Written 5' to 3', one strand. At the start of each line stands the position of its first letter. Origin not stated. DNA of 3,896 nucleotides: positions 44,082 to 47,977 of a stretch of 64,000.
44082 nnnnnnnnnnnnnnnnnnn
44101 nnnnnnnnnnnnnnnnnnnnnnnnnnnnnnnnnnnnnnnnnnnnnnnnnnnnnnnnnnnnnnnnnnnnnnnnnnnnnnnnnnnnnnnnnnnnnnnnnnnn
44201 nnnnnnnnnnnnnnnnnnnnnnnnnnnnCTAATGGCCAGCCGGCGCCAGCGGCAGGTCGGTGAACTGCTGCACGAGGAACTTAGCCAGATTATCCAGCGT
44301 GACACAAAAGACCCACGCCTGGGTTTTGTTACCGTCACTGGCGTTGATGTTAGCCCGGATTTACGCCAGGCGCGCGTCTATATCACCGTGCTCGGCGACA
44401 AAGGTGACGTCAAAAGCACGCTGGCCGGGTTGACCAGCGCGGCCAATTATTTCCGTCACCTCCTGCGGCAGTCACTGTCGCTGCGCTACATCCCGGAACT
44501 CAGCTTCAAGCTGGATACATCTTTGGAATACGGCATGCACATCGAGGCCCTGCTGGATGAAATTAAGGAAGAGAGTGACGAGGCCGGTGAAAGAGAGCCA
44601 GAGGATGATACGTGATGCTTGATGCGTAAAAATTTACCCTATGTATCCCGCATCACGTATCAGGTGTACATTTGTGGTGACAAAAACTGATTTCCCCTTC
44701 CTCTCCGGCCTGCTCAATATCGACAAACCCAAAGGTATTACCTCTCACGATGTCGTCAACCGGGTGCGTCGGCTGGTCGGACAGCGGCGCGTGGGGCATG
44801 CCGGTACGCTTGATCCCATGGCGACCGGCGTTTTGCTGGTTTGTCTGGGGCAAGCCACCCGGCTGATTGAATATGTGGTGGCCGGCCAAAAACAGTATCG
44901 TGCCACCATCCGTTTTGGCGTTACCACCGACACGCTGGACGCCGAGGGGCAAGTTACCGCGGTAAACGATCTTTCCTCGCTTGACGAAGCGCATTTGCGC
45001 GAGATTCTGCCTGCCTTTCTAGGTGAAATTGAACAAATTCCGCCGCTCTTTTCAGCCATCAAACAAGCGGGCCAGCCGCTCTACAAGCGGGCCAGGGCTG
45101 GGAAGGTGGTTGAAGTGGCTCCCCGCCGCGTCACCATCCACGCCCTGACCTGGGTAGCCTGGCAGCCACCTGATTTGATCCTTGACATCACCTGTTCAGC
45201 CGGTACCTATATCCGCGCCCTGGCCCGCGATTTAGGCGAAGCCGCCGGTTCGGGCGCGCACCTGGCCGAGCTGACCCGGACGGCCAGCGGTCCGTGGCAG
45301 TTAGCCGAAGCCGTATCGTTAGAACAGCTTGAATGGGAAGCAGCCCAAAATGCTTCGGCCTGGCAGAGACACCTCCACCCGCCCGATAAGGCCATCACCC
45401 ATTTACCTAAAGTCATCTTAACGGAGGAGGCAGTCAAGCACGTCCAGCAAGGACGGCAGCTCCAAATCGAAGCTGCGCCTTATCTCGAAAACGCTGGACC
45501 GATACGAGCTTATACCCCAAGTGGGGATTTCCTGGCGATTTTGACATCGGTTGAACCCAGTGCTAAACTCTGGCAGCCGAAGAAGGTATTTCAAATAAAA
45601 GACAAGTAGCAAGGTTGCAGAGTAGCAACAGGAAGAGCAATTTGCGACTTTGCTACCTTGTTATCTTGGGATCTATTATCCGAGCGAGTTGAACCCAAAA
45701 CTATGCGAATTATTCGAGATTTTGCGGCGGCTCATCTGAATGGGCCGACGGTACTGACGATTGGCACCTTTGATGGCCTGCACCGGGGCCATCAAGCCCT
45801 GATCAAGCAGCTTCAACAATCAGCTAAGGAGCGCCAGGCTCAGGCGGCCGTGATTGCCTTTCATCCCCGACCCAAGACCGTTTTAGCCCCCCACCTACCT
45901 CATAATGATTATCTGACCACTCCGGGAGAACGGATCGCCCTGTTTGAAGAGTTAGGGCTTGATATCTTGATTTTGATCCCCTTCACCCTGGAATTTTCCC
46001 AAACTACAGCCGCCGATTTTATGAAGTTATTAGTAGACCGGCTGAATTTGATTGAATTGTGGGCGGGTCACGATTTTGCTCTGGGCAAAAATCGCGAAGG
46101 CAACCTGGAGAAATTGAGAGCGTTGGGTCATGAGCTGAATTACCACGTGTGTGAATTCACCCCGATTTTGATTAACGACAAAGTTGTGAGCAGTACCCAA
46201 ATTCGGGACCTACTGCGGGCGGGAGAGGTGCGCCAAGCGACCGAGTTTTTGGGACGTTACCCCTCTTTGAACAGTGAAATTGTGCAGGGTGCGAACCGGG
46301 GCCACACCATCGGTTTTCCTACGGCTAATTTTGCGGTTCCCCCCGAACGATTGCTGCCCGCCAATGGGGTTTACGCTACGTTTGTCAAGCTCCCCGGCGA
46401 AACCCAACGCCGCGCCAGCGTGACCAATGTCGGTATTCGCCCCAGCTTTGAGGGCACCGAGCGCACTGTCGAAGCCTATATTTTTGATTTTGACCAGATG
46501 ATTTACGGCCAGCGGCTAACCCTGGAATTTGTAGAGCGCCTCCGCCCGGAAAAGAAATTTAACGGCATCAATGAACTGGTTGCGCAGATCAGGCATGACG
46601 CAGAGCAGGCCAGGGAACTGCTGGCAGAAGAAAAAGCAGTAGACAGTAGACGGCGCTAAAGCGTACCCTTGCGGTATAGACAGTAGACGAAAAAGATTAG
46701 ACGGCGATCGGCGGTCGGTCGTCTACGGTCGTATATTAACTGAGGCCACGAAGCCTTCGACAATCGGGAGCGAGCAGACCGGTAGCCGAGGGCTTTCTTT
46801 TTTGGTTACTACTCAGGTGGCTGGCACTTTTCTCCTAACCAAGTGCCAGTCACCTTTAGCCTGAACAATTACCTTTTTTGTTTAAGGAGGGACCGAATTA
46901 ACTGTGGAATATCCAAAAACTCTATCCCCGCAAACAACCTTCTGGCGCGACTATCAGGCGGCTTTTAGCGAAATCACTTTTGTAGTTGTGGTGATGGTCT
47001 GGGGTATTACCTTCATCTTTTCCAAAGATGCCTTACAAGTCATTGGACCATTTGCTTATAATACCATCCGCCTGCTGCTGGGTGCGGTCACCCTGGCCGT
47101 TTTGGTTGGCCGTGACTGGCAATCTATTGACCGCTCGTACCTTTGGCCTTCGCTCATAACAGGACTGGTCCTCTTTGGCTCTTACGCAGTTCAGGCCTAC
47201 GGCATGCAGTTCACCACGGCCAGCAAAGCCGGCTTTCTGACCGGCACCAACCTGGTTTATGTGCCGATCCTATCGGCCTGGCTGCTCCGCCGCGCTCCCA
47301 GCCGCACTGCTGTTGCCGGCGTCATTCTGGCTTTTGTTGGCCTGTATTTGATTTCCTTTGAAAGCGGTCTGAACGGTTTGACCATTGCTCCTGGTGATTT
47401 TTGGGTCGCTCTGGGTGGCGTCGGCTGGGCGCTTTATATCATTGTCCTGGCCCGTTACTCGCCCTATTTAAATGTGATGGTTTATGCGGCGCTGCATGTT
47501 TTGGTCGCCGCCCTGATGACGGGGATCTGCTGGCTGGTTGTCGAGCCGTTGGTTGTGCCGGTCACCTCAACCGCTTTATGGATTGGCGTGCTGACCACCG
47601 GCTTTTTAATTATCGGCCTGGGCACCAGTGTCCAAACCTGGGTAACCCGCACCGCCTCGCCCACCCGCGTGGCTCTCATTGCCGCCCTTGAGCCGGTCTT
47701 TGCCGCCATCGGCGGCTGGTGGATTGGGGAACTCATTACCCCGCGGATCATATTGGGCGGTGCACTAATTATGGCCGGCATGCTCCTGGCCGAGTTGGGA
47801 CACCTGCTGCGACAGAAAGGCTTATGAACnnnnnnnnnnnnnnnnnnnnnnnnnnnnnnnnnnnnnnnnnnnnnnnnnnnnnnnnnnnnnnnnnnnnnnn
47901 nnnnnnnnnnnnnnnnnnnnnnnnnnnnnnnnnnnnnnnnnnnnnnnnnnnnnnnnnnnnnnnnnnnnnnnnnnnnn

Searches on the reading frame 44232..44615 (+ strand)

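Call 67: search_protein_families(library=pfam, proteins=[window:44232-44615:+], max_evalue=0.001)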
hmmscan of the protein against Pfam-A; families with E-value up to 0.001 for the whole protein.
window:44232-44615:+ (127 aa): 1 family
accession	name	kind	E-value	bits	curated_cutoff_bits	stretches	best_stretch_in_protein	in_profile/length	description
PF02033.23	RBFA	-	8.2e-36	122.9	34.7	1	5-108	1-105/105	Ribosome-binding factor A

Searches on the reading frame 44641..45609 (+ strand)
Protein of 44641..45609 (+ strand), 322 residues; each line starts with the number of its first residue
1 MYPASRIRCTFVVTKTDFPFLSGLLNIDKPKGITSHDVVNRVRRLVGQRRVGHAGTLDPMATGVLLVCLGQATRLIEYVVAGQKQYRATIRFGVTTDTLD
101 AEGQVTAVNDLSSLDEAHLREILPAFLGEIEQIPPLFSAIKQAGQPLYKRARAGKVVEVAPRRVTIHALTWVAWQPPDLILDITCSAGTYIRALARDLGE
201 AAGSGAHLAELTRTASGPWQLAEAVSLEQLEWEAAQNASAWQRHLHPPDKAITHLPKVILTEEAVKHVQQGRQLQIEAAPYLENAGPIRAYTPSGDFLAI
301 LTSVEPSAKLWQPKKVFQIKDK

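Call 67: search_protein_families(library=pfam, proteins=[window:44641-45609:+], max_evalue=0.001)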
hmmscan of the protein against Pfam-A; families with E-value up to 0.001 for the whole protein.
window:44641-45609:+ (322 aa): 3 families
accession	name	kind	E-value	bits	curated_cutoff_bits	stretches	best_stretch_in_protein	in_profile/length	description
PF01509.24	TruB_N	-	4.6e-55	186.5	27.3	1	43-191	1-149/149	TruB family pseudouridylate synthase (N terminal domain)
PF16198.10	TruB_C_2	-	1.1e-11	45.1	29.3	1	192-252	1-65/66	tRNA pseudouridylate synthase B C-terminal domain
PF09142.17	TruB_C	-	5.4e-05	23.2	28.7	1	256-317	2-55/56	tRNA Pseudouridine synthase II, C terminal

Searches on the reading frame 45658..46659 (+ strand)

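Call 67: search_protein_families(library=pfam, proteins=[window:45658-46659:+], max_evalue=0.001)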
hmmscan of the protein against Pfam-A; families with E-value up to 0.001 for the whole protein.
window:45658-46659:+ (333 aa): 3 families
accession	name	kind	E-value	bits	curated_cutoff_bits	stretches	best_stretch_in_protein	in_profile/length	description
PF06574.18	FAD_syn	-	3.7e-43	147.5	27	1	28-180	5-157/158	FAD synthetase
PF01687.23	Flavokinase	-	9.9e-41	139.3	19.6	1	198-322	1-124/124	Riboflavin kinase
PF01467.32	CTP_transf_like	-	0.0003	21.4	21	1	33-183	1-131/133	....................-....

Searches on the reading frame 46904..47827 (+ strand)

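Call 67: search_protein_families(library=pfam, proteins=[window:46904-47827:+], max_evalue=0.001)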
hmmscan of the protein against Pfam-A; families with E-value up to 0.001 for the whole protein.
window:46904-47827:+ (307 aa): 1 family
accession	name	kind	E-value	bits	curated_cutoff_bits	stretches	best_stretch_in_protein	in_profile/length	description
PF00892.27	EamA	-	5.6e-33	114.5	28.2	2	23-151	4-134/135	EamA-like transporter family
